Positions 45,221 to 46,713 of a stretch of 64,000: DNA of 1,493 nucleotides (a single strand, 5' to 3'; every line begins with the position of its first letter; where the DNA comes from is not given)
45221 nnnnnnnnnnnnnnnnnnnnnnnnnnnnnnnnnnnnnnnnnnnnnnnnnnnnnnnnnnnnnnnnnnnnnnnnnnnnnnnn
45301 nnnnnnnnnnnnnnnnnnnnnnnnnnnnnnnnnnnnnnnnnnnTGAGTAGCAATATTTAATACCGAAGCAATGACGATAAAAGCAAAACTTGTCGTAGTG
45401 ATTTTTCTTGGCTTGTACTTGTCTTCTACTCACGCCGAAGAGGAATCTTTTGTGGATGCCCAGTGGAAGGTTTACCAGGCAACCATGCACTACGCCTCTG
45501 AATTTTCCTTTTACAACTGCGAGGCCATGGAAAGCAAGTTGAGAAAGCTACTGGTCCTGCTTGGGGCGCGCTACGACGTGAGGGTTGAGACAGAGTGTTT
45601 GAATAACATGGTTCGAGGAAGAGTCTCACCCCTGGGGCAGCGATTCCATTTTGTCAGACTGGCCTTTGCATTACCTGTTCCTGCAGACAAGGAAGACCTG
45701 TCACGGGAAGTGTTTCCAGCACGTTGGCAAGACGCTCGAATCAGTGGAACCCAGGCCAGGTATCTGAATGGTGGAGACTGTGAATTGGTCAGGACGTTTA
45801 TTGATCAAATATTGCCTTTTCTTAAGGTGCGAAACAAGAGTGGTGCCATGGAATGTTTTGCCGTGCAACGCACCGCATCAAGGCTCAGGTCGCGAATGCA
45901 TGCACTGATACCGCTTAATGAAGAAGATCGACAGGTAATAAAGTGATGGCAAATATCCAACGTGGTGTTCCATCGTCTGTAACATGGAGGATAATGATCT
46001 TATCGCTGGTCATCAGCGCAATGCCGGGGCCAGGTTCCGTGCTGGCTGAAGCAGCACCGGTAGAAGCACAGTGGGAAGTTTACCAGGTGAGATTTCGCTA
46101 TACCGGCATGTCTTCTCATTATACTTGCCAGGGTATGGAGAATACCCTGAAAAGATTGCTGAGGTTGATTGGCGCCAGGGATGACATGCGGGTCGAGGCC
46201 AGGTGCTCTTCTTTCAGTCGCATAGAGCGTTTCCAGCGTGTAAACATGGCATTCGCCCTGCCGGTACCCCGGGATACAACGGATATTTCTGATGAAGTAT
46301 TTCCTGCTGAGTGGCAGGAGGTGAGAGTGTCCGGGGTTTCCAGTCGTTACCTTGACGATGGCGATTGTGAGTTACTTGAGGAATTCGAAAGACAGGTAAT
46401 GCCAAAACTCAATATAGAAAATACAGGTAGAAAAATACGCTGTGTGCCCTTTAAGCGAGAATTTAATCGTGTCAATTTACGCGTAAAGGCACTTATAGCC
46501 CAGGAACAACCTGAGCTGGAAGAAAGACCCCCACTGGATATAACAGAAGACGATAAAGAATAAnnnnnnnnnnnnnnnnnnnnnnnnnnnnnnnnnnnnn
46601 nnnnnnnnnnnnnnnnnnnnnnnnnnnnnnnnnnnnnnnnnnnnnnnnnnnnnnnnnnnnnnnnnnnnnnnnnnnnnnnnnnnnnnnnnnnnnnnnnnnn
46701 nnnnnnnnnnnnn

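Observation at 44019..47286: Five-gene translationally coupled operon of entirely uncharacterised proteins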

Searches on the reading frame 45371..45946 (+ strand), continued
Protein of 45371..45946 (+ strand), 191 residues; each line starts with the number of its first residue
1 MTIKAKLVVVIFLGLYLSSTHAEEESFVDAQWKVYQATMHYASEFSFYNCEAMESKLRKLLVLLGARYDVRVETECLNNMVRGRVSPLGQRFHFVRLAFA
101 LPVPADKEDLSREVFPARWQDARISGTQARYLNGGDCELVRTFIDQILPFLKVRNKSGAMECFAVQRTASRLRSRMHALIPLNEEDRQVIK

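Call 74: list_cluster_members(proteins=[P0036, P0042, P0050, P0066, P0088, P0099, P0108, P0117, P0143, P0146])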
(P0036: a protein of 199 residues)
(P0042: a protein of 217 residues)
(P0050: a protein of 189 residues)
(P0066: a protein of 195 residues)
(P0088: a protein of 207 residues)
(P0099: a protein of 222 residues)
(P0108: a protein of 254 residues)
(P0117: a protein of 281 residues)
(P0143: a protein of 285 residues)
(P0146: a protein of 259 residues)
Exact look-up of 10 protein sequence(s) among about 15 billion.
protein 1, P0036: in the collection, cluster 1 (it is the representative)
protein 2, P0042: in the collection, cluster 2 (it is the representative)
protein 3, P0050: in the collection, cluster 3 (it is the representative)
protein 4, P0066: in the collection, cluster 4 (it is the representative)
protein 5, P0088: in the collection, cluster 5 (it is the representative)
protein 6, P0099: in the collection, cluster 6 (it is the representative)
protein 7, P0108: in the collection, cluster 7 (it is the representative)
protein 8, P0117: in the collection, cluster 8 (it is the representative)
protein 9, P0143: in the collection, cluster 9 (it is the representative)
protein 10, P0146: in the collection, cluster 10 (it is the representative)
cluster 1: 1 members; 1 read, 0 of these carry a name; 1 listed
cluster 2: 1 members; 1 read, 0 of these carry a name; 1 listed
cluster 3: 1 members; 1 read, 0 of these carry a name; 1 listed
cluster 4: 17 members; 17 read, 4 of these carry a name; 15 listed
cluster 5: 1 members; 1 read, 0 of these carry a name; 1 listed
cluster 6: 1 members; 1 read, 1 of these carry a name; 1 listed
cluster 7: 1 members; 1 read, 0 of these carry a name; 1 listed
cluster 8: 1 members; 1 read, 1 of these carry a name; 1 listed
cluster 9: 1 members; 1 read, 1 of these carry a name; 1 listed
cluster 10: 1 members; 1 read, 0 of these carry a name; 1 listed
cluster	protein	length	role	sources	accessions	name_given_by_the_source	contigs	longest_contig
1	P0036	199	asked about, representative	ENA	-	-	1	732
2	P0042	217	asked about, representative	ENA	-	-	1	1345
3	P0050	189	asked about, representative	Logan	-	-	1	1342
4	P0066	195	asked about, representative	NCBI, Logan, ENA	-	-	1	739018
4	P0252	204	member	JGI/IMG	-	hypothetical protein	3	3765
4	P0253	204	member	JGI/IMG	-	hypothetical protein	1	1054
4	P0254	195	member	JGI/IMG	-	hypothetical protein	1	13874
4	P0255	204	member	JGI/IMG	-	hypothetical protein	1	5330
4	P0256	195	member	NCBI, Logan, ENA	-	-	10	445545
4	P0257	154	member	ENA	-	-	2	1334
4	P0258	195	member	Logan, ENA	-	-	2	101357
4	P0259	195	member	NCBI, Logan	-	-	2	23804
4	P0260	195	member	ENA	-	-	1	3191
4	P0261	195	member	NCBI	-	-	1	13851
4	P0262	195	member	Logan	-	-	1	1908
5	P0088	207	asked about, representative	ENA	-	-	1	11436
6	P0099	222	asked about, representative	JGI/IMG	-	hypothetical protein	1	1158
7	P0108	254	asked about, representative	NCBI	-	-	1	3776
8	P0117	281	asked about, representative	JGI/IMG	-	hypothetical protein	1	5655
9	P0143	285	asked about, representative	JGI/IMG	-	hypothetical protein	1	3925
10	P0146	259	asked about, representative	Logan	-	-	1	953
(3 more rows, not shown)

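Call 75: find_encoding_contigs(protein=P0256, flank=7000, max_places=3)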
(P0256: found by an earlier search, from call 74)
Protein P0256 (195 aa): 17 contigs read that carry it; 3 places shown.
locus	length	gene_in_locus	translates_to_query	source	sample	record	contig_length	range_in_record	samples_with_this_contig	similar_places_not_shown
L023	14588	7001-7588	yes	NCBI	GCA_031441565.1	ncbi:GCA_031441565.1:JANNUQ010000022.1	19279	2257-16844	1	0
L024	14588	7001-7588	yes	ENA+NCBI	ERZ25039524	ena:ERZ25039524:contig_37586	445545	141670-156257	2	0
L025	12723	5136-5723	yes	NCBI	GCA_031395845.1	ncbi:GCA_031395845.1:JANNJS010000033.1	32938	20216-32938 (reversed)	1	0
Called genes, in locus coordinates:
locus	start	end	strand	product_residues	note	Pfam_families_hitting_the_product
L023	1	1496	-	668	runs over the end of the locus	PF03190:Thioredox_DsbH, PF13899:Thioredoxin_7 (weak)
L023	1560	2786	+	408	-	PF17785:PUA_3, PF10672:Methyltrans_SAM, PF05175:MTS, PF03602:Cons_hypoth95, PF13847:Methyltransf_31, PF13649:Methyltransf_25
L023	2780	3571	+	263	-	PF01790:LGT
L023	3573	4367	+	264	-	PF00303:Thymidylat_synt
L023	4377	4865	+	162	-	PF00186:DHFR_1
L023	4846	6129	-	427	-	PF00266:Aminotran_5, PF22580:KYNU_C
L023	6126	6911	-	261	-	PF04199:Cyclase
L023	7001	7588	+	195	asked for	-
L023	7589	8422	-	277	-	PF00149:Metallophos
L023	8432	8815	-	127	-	PF04379:DUF525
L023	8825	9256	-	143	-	PF00582:Usp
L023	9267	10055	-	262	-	PF00398:RrnaAD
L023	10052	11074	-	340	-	PF04166:PdxA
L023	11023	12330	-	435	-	PF13623:SurA_N_2, PF13624:SurA_N_3, PF09312:SurA_N, PF13145:Rotamase_2, PF13616:Rotamase_3, PF00639:Rotamase, PF13616:Rotamase_3, PF00639:Rotamase, +1 more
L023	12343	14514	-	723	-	PF03968:LptD_N (weak), PF19838:LptD_2 (weak), PF04453:LptD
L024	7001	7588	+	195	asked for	-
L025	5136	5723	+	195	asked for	-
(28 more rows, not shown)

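Call 79: search_protein_families(library=pfam, proteins=[P0156, P0143, P0117, P0116, P0108, P0146, P0082, P0090, P0041, P0098], max_evalue=0.01)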
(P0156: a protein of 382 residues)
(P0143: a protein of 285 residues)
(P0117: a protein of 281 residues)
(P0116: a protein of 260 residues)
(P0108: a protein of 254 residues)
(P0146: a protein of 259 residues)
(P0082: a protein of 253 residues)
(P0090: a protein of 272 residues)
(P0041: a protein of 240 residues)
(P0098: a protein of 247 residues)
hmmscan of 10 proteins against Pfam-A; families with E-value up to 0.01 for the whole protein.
P0156 (382 aa): 0 families

P0143 (285 aa): 0 families

P0117 (281 aa): 0 families

P0116 (260 aa): 0 families

P0108 (254 aa): 0 families

P0146 (259 aa): 0 families

P0082 (253 aa): 0 families

P0090 (272 aa): 0 families

P0041 (240 aa): 0 families

P0098 (247 aa): 0 families

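Call 84: search_solved_structures(query=A6, max_evalue=5)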
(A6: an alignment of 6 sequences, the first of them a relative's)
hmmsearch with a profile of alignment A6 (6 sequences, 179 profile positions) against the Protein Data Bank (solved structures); distinct sequences matched with E-value up to 5: 1.
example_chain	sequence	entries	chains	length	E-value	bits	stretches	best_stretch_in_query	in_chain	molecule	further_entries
9kvn_A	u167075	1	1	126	1.4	12.1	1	80-136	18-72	The unknown domain UKD in the bifunctional enzyme CelAly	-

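Call 85: search_protein_families(library=ncbifam, proteins=[L004:7432-7977:+, L004:6876-7385:+, L004:8577-9305:+, L004:10001-10594:+], max_evalue=1)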
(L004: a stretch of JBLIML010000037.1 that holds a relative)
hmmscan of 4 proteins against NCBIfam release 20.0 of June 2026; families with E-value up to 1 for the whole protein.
L004:7432-7977:+ (181 aa): 3 families
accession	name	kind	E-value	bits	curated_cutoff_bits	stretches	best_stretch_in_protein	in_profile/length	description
NF045951.1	MAG0110_fam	subfamily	0.018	14.3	98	1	139-171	136-168/237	MAG0110 family membrane protein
TIGR00943.1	2a6301s02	subfamily_domain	0.023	15.3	139.75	1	5-64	45-104/107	cation/proton antiporter, MnhB/MrpB subunit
TIGR02847.1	CyoD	equivalog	0.075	13.5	81.45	1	124-174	12-62/96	cytochrome o ubiquinol oxidase subunit IV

L004:6876-7385:+ (169 aa): 19 families
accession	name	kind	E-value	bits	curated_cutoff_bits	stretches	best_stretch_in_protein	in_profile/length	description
NF041552.1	TF_PrdR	equivalog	6.4e-08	31.4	795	2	34-99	71-136/577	sigma-54 dependent transcriptional regulator PrdR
NF053603.1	HhpR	exception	7.2e-08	32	520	1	35-152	3-117/282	CBS domain-containing high hydrostatic pressure regulator HhpR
NF053863.1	DS11_antiphage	equivalog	2.9e-07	29.9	260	1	30-154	73-194/305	CBS domain-containing anti-phage protein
TIGR01302.1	IMP_dehydrog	equivalog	2.5e-06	26.7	481.5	1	27-151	74-199/450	IMP dehydrogenase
NF011443.0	PRK14869.1-5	equivalog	3.6e-06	25.7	335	2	38-91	74-128/546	putative manganese-dependent inorganic diphosphatase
NF052358.1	GMPRedGuaB1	equivalog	0.00011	21.5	675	1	36-151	92-203/479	GMP reductase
TIGR00393.1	kpsF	subfamily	0.00013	21.7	203.7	2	66-142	189-266/268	KpsF/GutQ family sugar-phosphate isomerase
NF005869.0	PRK07807.1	equivalog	0.00016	20.9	549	1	34-151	88-203/479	GuaB1 family IMP dehydrogenase-related protein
NF011441.0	PRK14869.1-3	equivalog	0.00032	19.4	753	2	45-89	80-125/548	putative manganese-dependent inorganic diphosphatase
NF011447.0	PRK14869.2-3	equivalog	0.00055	18.6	522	1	34-94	69-130/540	putative manganese-dependent inorganic diphosphatase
NF011446.0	PRK14869.2-2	equivalog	0.0015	17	601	1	32-91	75-136/576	putative manganese-dependent inorganic diphosphatase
NF011449.0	PRK14869.2-5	equivalog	0.0019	17.3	411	1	28-98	61-134/451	putative manganese-dependent inorganic diphosphatase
TIGR01186.1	proV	subfamily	0.0058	15.8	326.6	1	31-146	237-351/363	betaine/proline/choline family ABC transporter ATP-binding protein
NF008141.0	PRK10892.1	equivalog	0.02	14.2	505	1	59-151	232-325/328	arabinose-5-phosphate isomerase KdsD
NF011440.0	PRK14869.1-2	equivalog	0.023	13.3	746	1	37-95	71-130/541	putative manganese-dependent inorganic diphosphatase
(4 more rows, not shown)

L004:8577-9305:+ (242 aa): 0 families

L004:10001-10594:+ (197 aa): 0 families

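Call 91: search_protein_families(library=ncbifam, alignment_id=A6, max_evalue=0.1)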
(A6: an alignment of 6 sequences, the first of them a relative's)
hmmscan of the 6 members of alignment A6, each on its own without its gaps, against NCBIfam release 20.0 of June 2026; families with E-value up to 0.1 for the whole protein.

A. member 1, L004:7432-7977:+ (181 aa): 3 families
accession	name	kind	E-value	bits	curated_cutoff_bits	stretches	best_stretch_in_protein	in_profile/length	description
NF045951.1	MAG0110_fam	subfamily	0.018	14.3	98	1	139-171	136-168/237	MAG0110 family membrane protein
TIGR00943.1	2a6301s02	subfamily_domain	0.023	15.3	139.75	1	5-64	45-104/107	cation/proton antiporter, MnhB/MrpB subunit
TIGR02847.1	CyoD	equivalog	0.075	13.5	81.45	1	124-174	12-62/96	cytochrome o ubiquinol oxidase subunit IV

B. families by the number of members that match (of 6 scanned): 5 families
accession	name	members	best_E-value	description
NF007423.1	PRK09966.1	2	0.0017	diguanylate cyclase DgcN/YfiN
NF045951.1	MAG0110_fam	1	0.018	MAG0110 family membrane protein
TIGR00943.1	2a6301s02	1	0.023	cation/proton antiporter, MnhB/MrpB subunit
NF033619.1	perm_MlaE_1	1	0.06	lipid asymmetry maintenance ABC transporter permease subunit MlaE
TIGR02847.1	CyoD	1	0.075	cytochrome o ubiquinol oxidase subunit IV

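Call 92: search_protein_families(library=pfam, alignment_id=A6, max_evalue=1)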
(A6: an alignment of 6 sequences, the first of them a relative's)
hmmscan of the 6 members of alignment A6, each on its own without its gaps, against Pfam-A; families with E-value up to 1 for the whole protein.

A. member 1, L004:7432-7977:+ (181 aa): 0 families

B. families by the number of members that match (of 6 scanned): 4 families
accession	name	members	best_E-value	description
PF06813.19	Nodulin-like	1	0.0025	Nodulin-like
PF17152.10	CHASE8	1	0.024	Periplasmic sensor domain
PF09858.14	DUF2085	1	0.032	Predicted membrane protein (DUF2085)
PF01313.24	Bac_export_3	1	0.22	Bacterial export proteins, family 3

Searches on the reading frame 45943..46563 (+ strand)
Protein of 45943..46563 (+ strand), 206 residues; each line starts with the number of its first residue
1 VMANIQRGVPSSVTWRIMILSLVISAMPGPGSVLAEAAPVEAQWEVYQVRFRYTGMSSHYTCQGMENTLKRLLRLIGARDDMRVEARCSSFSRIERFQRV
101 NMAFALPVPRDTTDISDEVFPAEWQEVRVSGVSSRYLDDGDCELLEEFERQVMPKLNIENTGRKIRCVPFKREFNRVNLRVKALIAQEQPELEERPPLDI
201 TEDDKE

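Call 3: search_protein_families(library=pfam, proteins=[window:45943-46563:+], max_evalue=1)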
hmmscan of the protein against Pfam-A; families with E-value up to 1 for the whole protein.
window:45943-46563:+ (206 aa): 1 family
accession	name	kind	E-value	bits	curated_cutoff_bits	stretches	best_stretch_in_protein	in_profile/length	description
PF11093.13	Mitochondr_Som1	-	0.23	11.9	23.3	1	141-177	36-74/90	Mitochondrial export protein Som1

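Call 4: search_protein_families(library=ncbifam, proteins=[window:45943-46563:+], max_evalue=1)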
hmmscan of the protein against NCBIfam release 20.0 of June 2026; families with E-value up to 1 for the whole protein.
window:45943-46563:+ (206 aa): 0 families

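Call 71: search_protein_families(library=padloc, proteins=[window:45946-46563:+], max_evalue=0.01)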
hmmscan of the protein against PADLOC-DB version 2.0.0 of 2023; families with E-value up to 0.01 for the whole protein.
window:45946-46563:+ (205 aa): 0 families

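Call 86: search_dna_similar(query=window:45946-46563:+, collection=plasmids, mode=protein, max_evalue=0.001, max_rows=10)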
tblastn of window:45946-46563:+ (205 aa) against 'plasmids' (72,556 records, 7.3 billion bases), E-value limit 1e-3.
No match.
